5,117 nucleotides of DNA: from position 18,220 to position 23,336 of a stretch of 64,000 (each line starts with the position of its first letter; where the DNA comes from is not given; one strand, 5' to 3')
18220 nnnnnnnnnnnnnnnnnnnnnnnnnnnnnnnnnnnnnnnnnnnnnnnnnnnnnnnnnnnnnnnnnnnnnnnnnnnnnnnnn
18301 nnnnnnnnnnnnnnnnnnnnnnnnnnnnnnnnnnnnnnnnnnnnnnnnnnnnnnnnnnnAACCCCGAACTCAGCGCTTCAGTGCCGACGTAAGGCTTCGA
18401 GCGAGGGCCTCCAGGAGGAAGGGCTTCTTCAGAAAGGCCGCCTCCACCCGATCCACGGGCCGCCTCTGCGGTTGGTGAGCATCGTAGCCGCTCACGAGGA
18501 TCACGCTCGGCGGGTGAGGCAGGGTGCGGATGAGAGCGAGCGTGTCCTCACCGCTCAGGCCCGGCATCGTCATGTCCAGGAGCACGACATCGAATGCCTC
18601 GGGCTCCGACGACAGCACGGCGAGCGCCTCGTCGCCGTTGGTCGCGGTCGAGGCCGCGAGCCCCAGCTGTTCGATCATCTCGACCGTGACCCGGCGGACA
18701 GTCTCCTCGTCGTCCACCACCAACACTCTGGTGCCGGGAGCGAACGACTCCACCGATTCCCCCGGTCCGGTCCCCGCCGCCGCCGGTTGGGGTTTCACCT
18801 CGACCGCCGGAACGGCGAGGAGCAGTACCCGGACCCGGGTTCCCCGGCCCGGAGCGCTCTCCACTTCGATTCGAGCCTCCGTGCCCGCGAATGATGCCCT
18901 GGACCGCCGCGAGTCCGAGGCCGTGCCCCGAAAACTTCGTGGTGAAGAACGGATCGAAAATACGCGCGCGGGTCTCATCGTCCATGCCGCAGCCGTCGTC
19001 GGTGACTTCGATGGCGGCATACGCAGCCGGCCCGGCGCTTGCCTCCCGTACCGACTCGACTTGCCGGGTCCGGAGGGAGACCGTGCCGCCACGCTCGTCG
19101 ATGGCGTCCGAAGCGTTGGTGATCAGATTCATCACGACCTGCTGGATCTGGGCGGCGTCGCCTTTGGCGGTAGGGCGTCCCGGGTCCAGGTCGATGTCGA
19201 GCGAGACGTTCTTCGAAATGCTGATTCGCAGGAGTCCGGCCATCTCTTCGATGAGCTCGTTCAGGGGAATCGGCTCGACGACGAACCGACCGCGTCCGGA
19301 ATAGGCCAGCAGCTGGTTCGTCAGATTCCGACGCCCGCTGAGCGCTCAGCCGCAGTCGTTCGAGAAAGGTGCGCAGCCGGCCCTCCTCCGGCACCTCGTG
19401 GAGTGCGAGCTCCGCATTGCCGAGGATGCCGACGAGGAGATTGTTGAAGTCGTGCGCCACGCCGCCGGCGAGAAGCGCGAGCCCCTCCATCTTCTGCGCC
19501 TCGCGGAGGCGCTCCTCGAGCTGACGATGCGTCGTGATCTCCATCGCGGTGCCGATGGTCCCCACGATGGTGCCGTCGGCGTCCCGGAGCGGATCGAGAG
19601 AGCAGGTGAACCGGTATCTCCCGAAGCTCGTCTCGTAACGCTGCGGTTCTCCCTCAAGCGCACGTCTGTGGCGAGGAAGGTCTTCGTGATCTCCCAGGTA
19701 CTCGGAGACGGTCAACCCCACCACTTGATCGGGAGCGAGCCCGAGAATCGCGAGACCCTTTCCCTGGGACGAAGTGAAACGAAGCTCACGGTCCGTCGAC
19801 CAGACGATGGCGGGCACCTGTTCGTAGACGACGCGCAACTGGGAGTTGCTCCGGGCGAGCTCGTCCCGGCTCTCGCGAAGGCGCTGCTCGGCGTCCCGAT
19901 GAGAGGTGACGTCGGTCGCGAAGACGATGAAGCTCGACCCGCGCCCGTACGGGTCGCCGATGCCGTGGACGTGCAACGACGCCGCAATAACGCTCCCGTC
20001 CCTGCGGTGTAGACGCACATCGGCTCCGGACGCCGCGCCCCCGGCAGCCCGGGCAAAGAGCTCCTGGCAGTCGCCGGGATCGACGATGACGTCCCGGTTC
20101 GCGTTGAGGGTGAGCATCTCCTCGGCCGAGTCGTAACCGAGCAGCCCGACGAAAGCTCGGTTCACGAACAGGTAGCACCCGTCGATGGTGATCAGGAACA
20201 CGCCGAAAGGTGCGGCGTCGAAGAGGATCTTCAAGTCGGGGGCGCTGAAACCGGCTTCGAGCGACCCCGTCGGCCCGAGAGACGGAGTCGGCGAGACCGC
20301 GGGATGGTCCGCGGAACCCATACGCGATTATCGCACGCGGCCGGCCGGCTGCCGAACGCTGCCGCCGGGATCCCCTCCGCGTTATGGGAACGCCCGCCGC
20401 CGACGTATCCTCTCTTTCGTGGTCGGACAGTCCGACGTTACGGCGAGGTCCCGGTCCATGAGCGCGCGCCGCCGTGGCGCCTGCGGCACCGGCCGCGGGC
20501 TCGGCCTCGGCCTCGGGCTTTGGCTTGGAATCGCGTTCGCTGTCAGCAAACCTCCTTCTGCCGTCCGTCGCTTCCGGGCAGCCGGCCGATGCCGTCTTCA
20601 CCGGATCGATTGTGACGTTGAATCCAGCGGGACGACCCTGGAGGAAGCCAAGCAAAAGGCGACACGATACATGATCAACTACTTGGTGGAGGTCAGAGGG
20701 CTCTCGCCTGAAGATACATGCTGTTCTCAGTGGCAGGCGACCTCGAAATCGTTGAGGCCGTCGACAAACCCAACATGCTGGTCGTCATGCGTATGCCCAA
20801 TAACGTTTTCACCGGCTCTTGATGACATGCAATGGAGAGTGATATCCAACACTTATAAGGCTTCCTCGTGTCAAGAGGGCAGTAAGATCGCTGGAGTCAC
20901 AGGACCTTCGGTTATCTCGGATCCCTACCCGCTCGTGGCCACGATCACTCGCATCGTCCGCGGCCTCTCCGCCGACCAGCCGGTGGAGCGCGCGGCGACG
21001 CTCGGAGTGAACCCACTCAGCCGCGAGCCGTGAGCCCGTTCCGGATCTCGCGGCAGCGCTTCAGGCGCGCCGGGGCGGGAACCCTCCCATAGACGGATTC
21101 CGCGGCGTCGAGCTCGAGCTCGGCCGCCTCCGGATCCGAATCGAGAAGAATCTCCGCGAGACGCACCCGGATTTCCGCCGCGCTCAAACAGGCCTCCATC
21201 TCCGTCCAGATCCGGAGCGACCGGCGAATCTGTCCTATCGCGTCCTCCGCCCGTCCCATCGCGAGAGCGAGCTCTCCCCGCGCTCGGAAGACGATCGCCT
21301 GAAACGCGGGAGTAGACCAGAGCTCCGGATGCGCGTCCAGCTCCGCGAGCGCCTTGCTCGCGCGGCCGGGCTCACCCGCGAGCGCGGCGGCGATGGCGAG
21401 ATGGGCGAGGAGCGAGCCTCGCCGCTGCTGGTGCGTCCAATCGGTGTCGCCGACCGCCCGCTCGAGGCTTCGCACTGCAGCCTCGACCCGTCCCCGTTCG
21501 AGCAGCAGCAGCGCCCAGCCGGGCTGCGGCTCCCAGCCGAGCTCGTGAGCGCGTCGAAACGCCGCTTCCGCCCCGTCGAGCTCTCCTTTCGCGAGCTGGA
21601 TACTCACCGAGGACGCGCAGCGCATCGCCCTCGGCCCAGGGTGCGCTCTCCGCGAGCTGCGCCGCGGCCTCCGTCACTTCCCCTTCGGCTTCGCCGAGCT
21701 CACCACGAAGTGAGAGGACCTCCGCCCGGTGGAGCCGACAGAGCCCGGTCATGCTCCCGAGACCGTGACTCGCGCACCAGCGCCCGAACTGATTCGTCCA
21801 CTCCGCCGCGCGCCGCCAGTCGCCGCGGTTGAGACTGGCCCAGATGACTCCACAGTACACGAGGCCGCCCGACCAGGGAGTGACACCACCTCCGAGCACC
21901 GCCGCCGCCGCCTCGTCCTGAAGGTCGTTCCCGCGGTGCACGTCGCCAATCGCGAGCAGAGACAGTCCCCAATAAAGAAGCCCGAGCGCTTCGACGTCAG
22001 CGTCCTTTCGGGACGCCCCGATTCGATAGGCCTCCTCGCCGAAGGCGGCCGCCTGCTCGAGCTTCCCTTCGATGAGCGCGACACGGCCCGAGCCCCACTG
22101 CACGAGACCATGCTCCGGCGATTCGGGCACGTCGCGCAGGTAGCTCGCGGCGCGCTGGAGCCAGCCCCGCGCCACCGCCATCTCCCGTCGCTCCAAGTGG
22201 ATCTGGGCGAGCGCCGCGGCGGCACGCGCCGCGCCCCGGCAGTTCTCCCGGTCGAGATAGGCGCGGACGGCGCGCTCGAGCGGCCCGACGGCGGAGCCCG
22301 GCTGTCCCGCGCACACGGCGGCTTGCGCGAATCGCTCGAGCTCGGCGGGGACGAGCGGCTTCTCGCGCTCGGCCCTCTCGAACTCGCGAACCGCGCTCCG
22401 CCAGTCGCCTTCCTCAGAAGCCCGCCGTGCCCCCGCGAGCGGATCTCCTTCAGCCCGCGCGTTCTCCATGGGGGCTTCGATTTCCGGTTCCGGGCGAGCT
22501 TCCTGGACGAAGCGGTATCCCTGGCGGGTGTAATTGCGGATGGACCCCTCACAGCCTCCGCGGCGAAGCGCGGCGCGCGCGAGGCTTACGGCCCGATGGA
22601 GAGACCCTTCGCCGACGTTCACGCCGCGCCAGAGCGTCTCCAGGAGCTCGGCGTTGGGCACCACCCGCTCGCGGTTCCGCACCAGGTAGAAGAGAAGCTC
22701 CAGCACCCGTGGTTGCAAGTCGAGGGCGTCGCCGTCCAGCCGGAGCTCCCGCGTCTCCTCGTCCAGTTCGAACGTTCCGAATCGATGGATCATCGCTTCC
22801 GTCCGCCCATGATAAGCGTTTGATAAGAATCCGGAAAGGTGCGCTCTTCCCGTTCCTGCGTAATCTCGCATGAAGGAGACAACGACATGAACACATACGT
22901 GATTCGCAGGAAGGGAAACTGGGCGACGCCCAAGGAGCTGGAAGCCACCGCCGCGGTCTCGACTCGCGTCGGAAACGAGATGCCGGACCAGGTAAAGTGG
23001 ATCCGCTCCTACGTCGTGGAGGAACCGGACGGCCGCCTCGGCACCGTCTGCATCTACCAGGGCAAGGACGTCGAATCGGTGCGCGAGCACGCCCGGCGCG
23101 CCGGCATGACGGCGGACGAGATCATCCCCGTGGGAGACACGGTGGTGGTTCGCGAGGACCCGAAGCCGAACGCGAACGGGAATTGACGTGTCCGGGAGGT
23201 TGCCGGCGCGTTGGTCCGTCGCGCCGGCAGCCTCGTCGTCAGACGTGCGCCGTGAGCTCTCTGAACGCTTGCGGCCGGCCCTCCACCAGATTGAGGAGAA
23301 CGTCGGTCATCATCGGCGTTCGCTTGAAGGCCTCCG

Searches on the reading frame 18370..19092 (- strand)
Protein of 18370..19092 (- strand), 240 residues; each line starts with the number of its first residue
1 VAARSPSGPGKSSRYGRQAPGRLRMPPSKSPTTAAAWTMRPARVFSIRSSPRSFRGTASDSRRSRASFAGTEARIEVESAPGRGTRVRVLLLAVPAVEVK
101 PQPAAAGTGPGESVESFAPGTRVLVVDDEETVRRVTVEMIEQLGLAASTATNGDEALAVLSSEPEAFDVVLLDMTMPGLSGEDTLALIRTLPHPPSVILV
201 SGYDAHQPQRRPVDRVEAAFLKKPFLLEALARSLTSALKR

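Call 70: search_protein_families(library=pfam, proteins=[window:18370-19092:-], max_evalue=0.001)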
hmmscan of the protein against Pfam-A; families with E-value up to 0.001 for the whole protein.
window:18370-19092:- (240 aa): 1 family
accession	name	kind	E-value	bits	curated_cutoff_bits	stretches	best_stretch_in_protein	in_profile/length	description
PF00072.30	Response_reg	-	3.1e-19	69.6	30.2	1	123-232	1-108/111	Response regulator receiver domain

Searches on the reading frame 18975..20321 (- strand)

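Call 12: search_protein_families(library=pfam, proteins=[window:18975-20321:-], max_evalue=0.001)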
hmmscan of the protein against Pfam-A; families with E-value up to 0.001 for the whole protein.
window:18975-20321:- (448 aa): 5 families
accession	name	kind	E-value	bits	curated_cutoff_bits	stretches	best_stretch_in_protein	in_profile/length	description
PF00989.32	PAS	-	4e-15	56.2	22.6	2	33-138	6-113/113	PAS fold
PF08448.16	PAS_4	-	1.6e-13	51.3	23.1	2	167-266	2-109/110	PAS fold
PF13188.13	PAS_8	-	8.5e-09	35.5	21.8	1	31-88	4-60/65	PAS domain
PF13426.13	PAS_9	-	3e-08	34.3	27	1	39-139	2-102/103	PAS domain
PF00512.31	HisKA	-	0.00027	21.4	26.9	1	284-331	5-51/66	His Kinase A (phospho-acceptor) domain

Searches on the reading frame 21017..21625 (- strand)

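Call 12: search_protein_families(library=pfam, proteins=[window:21017-21625:-], max_evalue=0.001)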
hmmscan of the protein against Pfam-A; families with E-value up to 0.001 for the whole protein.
window:21017-21625:- (202 aa): 3 families
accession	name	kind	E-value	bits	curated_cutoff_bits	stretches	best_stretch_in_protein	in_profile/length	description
PF07719.23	TPR_2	-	1.1e-05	25.6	27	0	11-29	12-30/34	Tetratricopeptide repeat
PF13432.12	TPR_16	-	0.00014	22.7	32.7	0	37-99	3-61/65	Tetratricopeptide repeat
PF13428.12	TPR_14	-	0.00014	22.6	23.5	0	10-40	11-41/44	Tetratricopeptide repeat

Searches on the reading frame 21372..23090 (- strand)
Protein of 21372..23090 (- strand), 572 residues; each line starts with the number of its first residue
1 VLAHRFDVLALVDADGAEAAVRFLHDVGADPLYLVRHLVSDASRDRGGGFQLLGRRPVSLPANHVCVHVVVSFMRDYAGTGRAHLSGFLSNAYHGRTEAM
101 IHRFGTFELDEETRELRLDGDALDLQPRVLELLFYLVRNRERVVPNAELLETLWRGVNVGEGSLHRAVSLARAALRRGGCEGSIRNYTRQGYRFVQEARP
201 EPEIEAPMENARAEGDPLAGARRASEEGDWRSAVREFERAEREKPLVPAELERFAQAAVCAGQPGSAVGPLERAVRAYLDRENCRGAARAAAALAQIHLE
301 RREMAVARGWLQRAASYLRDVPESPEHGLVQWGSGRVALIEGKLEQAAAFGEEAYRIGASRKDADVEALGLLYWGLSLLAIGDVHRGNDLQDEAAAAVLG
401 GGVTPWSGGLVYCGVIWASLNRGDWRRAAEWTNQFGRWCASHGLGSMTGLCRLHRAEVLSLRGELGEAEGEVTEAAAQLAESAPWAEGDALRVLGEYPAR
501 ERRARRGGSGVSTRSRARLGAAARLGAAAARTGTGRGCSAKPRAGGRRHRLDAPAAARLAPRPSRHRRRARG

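Call 12: search_protein_families(library=pfam, proteins=[window:21372-23090:-], max_evalue=0.001)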
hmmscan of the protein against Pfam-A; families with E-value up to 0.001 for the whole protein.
window:21372-23090:- (572 aa): 3 families
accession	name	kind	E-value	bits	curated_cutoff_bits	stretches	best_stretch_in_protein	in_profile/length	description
PF00486.34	Trans_reg_C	-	2.8e-08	34.1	26.2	1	121-194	2-77/77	Transcriptional regulatory protein, C terminal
PF17874.7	TPR_MalT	-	0.00026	20.8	45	0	255-361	47-155/336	MalT-like TPR region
PF13424.12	TPR_12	-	0.0009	19.8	30.1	1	289-357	4-74/77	Tetratricopeptide repeat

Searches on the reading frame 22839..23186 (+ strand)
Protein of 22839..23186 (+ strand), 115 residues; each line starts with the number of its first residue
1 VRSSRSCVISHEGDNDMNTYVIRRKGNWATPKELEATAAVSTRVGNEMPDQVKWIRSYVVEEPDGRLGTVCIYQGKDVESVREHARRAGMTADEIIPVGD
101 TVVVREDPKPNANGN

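Call 70: search_protein_families(library=pfam, proteins=[window:22839-23186:+], max_evalue=0.001)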
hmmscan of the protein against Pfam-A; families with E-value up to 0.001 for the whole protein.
window:22839-23186:+ (115 aa): 1 family
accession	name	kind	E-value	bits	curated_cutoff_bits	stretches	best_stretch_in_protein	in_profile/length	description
PF14026.12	SCO4226-like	-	1.1e-17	64.5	28.5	1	20-98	1-76/76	Nickel responsive protein SCO4226-like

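Call 73: find_encoding_contigs(protein=window:22887-23186:+, flank=10000, max_places=5)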
Protein window:22887-23186:+ (99 aa): 1 contig read that carries it; 1 place shown.
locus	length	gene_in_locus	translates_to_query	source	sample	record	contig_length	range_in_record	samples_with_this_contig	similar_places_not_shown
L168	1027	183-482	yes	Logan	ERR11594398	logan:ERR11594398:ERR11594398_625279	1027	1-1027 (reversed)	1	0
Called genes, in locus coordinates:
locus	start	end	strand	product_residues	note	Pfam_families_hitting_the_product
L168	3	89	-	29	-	?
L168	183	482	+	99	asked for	PF14026:SCO4226-like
